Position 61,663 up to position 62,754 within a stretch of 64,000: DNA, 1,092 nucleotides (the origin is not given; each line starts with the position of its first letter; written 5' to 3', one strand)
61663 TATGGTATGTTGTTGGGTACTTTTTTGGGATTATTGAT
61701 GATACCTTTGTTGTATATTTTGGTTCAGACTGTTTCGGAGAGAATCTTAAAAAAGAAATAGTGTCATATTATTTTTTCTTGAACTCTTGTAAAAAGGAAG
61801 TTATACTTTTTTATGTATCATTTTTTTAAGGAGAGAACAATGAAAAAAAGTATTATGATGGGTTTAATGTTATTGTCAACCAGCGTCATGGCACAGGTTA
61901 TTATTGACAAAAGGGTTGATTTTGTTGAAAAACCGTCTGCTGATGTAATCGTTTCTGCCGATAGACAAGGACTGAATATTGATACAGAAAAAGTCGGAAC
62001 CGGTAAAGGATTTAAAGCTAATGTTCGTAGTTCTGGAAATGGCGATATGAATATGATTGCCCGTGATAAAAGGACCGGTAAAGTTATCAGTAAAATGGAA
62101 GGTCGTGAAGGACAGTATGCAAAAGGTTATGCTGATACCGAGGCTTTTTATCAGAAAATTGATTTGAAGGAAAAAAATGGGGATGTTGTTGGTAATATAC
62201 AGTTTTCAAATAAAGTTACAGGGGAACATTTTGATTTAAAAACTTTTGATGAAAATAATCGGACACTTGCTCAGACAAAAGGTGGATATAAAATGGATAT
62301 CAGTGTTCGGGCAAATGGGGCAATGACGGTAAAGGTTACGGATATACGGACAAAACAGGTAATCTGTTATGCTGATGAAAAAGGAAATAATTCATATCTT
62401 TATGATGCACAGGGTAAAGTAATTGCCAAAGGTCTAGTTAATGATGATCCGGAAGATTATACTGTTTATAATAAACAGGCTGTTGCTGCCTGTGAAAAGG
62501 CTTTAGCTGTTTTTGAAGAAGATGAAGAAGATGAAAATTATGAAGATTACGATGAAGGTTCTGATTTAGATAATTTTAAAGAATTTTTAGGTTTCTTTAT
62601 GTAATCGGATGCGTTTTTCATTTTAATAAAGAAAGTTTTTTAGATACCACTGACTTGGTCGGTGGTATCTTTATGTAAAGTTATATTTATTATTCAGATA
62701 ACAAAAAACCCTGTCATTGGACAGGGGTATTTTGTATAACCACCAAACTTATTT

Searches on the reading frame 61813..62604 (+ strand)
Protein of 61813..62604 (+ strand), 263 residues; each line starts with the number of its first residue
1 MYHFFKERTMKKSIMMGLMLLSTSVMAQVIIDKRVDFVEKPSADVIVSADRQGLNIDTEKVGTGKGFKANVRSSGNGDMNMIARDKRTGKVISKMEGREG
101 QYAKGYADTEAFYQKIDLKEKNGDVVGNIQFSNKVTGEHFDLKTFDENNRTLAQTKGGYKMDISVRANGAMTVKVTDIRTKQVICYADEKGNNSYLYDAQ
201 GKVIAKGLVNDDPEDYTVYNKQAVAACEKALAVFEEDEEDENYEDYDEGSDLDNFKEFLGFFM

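Call 54: find_encoding_contigs(protein=window:61813-62604:+, flank=10000, max_places=3)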
Protein window:61813-62604:+ (263 aa): no gene with exactly this product is on record in the collection.
